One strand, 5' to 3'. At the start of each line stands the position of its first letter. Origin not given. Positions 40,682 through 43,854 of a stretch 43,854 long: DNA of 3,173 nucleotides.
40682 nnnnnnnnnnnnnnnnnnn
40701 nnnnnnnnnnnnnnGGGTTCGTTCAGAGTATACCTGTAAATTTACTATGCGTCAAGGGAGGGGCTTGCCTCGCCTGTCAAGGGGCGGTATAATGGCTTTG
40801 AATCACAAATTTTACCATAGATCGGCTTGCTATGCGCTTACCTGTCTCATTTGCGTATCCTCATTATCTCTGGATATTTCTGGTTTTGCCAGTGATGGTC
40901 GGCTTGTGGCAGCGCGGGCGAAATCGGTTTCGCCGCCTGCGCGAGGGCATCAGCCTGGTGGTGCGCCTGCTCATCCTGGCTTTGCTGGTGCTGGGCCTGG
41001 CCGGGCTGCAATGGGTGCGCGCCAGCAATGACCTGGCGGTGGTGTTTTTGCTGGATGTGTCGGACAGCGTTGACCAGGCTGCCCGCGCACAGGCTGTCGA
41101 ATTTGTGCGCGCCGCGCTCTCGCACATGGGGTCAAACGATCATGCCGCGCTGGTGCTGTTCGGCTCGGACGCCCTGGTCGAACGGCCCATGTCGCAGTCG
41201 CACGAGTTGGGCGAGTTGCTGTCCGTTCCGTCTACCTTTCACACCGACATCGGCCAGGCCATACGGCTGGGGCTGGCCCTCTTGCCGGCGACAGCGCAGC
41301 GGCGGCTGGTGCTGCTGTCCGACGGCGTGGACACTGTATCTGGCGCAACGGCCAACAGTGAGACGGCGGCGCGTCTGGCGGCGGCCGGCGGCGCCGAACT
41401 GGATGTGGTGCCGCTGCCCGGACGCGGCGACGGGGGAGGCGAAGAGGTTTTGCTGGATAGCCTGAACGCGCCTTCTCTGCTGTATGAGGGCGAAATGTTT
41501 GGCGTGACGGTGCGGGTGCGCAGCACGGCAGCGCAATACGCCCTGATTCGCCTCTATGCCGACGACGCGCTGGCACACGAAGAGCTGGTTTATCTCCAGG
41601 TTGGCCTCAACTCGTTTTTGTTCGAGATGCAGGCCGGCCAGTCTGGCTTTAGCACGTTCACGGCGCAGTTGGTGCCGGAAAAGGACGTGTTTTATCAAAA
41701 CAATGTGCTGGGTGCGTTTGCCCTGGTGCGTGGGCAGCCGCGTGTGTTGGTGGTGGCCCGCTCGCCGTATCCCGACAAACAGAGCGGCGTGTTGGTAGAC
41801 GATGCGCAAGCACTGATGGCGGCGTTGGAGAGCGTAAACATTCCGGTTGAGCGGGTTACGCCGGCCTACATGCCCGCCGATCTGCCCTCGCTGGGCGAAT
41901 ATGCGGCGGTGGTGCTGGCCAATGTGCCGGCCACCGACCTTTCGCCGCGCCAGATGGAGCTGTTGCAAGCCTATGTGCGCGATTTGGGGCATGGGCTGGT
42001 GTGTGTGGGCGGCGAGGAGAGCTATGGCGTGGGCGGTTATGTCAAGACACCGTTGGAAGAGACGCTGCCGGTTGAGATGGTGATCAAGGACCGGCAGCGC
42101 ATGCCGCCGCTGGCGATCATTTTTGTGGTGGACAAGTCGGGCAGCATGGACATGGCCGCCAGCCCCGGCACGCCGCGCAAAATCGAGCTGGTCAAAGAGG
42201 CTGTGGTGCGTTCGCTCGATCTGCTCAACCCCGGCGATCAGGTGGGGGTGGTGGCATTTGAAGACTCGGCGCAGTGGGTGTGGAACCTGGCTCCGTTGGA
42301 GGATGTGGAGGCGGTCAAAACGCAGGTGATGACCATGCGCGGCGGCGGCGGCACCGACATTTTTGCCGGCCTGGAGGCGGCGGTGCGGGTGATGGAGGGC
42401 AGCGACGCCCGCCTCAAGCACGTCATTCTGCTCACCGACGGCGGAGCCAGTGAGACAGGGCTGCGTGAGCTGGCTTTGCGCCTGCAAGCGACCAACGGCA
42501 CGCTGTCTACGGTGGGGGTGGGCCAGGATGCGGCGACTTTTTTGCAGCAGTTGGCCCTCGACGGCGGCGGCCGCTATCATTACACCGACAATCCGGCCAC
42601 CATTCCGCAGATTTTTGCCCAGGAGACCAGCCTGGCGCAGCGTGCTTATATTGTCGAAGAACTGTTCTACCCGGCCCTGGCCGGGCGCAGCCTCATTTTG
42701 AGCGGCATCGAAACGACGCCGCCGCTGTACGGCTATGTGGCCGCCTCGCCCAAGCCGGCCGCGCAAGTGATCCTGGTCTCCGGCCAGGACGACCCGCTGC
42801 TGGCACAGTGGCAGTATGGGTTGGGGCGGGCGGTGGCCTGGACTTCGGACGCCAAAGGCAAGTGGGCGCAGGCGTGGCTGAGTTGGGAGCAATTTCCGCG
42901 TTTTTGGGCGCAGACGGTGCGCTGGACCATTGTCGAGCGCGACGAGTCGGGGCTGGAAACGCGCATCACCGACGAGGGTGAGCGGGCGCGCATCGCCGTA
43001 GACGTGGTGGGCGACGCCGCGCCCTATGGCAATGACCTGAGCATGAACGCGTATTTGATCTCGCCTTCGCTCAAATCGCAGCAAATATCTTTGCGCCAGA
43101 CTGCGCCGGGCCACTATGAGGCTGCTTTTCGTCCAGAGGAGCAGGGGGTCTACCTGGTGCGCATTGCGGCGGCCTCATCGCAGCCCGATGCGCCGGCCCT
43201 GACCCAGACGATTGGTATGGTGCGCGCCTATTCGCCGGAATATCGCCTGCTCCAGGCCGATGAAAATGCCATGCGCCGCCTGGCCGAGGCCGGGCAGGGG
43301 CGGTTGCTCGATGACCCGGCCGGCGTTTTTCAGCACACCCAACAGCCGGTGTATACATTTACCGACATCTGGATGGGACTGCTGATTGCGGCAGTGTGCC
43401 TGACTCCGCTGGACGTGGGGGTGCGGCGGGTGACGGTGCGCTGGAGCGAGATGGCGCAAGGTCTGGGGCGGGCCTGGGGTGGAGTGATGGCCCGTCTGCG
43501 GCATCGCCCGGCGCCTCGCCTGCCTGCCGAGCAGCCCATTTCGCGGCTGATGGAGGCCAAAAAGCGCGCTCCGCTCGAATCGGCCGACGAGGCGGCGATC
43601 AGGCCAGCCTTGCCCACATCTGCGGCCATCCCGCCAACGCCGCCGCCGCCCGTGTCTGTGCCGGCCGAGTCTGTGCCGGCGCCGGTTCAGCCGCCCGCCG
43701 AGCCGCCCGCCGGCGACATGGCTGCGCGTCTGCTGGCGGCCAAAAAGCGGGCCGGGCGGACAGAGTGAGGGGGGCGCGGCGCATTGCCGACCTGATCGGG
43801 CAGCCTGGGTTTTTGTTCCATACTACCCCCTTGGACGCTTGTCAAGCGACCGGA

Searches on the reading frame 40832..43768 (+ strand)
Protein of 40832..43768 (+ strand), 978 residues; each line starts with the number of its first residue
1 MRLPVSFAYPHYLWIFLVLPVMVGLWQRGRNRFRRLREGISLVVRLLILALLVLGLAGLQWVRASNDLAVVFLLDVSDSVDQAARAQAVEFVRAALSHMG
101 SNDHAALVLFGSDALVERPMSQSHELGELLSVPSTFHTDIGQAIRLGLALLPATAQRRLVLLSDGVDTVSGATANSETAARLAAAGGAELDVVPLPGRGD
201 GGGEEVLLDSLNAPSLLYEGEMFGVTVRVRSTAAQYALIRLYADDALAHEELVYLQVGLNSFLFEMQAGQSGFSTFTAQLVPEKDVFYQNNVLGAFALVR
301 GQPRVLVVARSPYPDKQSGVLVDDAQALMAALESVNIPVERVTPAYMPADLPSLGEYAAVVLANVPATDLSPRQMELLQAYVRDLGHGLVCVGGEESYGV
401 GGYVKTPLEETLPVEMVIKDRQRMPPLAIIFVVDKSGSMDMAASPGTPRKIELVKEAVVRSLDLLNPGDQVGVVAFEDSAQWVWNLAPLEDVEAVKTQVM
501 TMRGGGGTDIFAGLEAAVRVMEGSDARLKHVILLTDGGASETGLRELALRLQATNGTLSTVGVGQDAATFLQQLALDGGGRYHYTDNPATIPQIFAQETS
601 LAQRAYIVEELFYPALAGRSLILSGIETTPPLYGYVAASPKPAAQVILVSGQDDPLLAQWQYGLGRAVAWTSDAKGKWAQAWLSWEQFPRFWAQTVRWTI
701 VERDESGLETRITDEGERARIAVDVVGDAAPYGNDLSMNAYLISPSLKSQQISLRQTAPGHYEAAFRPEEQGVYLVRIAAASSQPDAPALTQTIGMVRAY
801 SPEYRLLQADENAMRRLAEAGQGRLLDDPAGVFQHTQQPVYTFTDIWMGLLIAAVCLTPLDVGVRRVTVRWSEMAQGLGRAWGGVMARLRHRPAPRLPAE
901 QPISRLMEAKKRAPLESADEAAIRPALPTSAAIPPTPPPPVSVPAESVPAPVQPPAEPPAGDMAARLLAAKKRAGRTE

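Call 58: search_protein_families(library=pfam, proteins=[window:40832-43768:+], max_evalue=0.0001)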
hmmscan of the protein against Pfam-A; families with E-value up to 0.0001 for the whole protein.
window:40832-43768:+ (978 aa): 5 families
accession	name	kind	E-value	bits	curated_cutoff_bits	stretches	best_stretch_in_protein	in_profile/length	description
PF00092.34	VWA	-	1.2e-30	107.4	23.8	2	429-596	2-173/174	von Willebrand factor type A domain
PF13519.12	VWA_2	-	1.1e-27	97.1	27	2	429-537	1-106/107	von Willebrand factor type A domain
PF07090.17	GATase1_like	-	1.4e-16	61.2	27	1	616-698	159-244/247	Putative glutamine amidotransferase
PF13768.12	VWA_3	-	1.3e-13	51.7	27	1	428-583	2-154/155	von Willebrand factor type A domain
PF05762.20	VWA_CoxE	-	3.1e-11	43.6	26.4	0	63-204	52-197/222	VWA domain containing CoxE-like protein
